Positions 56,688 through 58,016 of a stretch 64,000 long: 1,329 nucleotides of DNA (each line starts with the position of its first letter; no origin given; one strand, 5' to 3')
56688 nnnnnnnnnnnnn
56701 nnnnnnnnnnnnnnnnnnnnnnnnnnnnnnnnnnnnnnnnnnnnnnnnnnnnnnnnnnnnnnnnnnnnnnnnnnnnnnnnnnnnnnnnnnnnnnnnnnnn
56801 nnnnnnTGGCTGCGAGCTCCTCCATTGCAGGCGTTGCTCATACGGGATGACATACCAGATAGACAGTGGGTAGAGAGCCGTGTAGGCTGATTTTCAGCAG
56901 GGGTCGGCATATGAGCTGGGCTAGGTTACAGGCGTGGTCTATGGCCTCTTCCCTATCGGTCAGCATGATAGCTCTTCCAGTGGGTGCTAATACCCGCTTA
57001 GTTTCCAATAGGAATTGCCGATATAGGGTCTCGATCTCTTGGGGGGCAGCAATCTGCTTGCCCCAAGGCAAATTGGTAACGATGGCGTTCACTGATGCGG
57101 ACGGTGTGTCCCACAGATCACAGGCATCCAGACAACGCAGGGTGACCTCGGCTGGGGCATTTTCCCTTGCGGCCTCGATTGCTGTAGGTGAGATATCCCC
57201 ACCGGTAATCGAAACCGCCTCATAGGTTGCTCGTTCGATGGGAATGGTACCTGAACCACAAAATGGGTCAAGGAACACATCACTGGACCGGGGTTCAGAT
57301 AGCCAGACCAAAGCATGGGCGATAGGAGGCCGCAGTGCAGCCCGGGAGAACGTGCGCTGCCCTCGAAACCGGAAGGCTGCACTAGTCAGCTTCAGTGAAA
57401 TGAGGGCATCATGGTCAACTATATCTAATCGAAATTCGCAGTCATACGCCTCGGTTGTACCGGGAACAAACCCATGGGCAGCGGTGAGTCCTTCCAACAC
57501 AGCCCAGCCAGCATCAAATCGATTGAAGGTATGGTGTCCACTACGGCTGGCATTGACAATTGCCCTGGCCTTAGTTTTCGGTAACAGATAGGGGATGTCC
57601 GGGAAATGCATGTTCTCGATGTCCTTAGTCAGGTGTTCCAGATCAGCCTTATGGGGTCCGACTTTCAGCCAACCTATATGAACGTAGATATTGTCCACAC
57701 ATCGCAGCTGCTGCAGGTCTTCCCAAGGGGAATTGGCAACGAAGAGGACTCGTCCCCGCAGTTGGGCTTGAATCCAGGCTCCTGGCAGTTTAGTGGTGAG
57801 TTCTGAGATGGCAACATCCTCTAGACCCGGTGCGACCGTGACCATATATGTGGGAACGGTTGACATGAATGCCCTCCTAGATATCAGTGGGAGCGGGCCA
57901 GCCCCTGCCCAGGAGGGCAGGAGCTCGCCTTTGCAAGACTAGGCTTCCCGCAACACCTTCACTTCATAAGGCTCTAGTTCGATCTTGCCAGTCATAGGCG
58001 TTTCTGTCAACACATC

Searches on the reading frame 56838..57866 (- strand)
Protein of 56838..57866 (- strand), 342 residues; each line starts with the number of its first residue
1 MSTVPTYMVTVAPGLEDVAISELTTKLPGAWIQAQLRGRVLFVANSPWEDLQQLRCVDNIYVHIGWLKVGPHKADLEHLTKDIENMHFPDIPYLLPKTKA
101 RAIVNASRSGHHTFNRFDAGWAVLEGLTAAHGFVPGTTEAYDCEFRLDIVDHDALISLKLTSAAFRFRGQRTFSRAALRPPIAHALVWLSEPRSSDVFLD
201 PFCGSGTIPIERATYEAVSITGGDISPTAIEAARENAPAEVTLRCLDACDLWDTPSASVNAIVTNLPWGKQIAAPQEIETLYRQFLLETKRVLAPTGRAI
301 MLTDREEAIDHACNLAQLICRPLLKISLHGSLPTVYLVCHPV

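Call 4: search_protein_families(library=pfam, proteins=[window:56838-57866:-], max_evalue=1)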
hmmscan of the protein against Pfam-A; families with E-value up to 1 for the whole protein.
window:56838-57866:- (342 aa): 10 families
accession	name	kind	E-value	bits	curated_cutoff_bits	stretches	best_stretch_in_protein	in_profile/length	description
PF01170.24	UPF0020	-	3.7e-32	112.1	22.3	1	168-325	1-188/197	RMKL-like, methyltransferase domain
PF13847.12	Methyltransf_31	-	8.5e-08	32.4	27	1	194-313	3-123/145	Methyltransferase domain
PF13649.12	Methyltransf_25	-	1.1e-07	32.9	27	1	199-297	2-97/97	Methyltransferase domain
PF05175.20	MTS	-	1.5e-06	28.4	23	1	194-310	31-147/170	Methyltransferase small domain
PF08241.18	Methyltransf_11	-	2.4e-06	28.5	21.2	1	203-300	5-94/95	Methyltransferase domain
PF06325.19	PrmA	-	0.00011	22.2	22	1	195-265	162-233/296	Ribosomal protein L11 methyltransferase (PrmA)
PF03602.21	Cons_hypoth95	-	0.003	17.7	24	1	188-281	35-136/182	Conserved hypothetical protein 95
PF01555.25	N6_N4_Mtase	-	0.015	15.7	26.7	1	195-211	182-198/221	DNA methylase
PF11599.14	AviRa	-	0.052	13.4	25.7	0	240-309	146-215/232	RRNA methyltransferase AviRa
PF08242.18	Methyltransf_12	-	0.097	13.8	30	1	203-241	5-44/98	Methyltransferase domain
